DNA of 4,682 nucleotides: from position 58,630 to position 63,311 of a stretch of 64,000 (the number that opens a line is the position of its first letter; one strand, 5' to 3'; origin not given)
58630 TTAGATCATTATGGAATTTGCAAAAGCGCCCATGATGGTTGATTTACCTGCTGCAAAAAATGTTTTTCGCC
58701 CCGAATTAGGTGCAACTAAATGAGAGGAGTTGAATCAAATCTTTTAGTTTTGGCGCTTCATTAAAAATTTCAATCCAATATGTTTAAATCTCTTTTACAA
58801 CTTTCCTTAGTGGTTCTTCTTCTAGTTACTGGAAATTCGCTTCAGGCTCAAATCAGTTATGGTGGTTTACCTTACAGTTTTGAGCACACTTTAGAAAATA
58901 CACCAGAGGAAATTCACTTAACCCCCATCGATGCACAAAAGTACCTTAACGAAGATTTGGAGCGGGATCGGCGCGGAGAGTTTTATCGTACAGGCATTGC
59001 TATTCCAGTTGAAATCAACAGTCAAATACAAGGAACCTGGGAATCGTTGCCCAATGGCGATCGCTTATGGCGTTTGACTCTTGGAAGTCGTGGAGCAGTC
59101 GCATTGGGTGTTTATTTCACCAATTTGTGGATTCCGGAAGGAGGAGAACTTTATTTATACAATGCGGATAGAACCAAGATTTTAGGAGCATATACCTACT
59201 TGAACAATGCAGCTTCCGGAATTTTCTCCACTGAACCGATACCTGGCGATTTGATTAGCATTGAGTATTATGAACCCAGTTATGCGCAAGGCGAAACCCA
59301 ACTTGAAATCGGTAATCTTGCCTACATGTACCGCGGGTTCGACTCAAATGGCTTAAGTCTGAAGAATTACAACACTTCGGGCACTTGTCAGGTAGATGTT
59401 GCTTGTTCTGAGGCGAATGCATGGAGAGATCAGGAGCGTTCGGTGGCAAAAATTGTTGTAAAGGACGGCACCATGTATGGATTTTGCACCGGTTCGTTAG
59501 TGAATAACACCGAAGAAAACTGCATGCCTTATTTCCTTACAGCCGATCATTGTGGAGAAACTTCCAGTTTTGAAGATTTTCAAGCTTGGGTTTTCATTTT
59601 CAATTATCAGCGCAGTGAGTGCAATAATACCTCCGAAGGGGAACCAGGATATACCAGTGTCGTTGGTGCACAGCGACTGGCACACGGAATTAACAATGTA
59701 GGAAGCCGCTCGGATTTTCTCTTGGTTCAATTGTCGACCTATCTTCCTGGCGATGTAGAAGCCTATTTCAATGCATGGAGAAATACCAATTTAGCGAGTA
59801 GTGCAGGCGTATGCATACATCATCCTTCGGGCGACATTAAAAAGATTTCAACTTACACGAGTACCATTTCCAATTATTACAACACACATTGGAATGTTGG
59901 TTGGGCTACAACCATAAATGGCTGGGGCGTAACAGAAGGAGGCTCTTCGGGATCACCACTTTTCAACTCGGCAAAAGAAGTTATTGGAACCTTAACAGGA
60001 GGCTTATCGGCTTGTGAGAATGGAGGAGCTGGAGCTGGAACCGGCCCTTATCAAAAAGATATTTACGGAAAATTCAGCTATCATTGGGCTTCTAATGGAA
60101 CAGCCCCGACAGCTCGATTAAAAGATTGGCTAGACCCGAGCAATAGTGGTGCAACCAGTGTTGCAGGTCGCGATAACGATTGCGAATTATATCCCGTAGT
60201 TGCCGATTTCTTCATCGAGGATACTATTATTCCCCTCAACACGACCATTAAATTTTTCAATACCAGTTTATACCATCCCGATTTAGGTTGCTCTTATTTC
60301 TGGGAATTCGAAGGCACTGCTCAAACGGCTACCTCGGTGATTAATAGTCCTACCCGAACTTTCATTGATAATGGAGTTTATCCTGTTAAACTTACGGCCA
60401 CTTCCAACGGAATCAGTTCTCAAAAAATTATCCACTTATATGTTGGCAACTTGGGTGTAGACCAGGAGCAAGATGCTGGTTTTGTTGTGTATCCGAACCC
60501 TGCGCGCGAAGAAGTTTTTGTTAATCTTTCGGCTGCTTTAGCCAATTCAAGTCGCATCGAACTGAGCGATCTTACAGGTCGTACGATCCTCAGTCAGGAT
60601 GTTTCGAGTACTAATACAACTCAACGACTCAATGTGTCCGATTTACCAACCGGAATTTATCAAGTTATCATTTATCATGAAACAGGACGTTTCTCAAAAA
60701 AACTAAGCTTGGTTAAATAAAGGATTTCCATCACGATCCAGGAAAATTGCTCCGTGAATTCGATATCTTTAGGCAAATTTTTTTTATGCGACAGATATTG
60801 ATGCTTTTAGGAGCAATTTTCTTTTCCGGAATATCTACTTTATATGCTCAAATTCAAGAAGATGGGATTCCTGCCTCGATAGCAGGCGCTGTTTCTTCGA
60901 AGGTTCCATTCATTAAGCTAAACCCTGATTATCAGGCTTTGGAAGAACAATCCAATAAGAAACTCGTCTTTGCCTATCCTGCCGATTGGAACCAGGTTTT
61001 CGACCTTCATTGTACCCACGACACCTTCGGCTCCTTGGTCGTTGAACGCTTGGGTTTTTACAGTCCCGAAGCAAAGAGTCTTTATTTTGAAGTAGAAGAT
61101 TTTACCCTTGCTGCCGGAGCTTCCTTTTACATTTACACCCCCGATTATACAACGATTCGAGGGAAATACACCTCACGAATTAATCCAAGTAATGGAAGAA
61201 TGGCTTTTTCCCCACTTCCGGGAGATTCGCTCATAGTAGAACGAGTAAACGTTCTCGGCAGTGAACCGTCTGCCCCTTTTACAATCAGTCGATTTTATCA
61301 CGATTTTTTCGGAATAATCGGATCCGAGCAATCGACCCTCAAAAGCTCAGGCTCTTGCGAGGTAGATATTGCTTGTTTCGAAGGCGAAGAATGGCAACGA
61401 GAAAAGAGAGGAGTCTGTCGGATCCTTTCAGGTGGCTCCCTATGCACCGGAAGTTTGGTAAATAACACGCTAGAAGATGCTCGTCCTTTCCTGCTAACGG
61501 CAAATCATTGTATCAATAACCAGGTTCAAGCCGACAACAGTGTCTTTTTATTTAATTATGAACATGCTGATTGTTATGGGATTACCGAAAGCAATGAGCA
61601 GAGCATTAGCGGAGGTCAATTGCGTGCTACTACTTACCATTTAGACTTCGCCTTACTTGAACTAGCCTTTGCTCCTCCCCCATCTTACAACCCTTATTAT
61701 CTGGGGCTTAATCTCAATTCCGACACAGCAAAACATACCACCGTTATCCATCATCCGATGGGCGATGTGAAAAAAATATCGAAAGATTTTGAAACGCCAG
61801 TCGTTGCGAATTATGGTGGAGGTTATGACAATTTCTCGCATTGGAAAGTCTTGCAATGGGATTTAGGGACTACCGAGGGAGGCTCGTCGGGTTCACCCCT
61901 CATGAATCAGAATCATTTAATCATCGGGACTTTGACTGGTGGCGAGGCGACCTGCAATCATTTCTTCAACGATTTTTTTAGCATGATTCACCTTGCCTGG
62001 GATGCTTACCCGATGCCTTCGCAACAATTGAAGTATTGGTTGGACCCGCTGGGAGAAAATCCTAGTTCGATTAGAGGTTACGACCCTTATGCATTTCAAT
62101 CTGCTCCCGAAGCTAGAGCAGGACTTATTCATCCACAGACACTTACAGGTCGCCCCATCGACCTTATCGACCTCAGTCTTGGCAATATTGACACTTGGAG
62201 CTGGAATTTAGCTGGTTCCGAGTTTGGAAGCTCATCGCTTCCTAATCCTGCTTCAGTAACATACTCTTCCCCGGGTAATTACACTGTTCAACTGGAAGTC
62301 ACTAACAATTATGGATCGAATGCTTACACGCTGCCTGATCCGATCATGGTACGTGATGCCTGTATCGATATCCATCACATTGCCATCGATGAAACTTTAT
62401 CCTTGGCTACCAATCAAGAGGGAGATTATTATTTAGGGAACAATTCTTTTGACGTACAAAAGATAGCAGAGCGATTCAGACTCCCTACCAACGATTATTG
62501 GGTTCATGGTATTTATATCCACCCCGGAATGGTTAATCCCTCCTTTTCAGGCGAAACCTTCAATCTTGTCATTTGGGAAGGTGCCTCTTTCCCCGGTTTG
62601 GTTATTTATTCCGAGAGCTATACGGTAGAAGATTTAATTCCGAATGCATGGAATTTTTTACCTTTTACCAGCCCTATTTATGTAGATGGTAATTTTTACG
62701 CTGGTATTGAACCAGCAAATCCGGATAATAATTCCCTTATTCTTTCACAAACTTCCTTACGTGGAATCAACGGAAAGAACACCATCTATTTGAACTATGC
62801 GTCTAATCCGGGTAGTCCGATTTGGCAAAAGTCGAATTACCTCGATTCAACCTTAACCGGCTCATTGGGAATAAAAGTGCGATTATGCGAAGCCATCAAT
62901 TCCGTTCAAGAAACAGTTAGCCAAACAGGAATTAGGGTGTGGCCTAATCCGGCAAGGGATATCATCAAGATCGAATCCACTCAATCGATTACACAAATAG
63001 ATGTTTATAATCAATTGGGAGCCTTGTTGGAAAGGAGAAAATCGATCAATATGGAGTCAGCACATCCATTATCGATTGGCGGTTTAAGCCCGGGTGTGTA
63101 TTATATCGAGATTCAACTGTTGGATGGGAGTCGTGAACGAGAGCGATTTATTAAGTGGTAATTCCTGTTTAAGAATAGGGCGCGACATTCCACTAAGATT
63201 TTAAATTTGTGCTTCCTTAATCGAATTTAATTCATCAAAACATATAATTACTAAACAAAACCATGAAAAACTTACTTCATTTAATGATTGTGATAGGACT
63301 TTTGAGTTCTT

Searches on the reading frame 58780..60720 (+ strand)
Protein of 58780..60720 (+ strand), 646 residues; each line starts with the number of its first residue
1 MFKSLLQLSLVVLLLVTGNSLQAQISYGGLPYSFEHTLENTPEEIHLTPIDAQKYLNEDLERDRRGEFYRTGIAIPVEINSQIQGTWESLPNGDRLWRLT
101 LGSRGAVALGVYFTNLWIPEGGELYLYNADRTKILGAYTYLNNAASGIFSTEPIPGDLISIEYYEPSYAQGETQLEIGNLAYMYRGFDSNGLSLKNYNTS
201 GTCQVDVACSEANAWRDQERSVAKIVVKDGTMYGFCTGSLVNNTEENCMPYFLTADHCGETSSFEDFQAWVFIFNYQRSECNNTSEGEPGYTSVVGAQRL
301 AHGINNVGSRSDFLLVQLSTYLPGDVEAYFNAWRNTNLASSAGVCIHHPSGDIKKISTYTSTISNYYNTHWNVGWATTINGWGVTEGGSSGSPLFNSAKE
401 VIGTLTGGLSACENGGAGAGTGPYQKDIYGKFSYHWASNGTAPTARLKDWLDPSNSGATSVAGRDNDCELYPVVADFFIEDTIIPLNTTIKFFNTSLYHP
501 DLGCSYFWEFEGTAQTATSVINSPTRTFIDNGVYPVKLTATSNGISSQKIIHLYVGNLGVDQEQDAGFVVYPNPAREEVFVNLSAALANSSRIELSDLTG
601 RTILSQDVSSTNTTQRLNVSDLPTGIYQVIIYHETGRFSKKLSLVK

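Call 76: search_protein_families(library=pfam, proteins=[window:58780-60720:+], max_evalue=0.00001)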
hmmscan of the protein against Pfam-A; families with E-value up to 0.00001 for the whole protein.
window:58780-60720:+ (646 aa): 2 families
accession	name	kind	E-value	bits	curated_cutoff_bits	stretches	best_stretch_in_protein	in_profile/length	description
PF18962.6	Por_Secre_tail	-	2.9e-15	56.7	27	1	570-642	1-73/75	Secretion system C-terminal sorting domain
PF13365.12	Trypsin_2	-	1.7e-06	29.3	27.6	1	236-403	1-143/144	Trypsin-like peptidase domain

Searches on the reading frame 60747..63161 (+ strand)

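Call 76: search_protein_families(library=pfam, proteins=[window:60747-63161:+], max_evalue=0.00001)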
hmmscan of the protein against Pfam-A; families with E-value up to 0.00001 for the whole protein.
window:60747-63161:+ (804 aa): 4 families
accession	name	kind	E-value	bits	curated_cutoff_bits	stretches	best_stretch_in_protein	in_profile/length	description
PF18962.6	Por_Secre_tail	-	3.1e-09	37.5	27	1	731-791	1-64/75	Secretion system C-terminal sorting domain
PF13365.12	Trypsin_2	-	6.1e-09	37.2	27.6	1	233-394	1-143/144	Trypsin-like peptidase domain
PF00801.26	PKD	-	3.1e-08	33.9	23.5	1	470-528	16-75/80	PKD domain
PF00089.32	Trypsin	-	4.9e-06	27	20.6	0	229-405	23-203/220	Trypsin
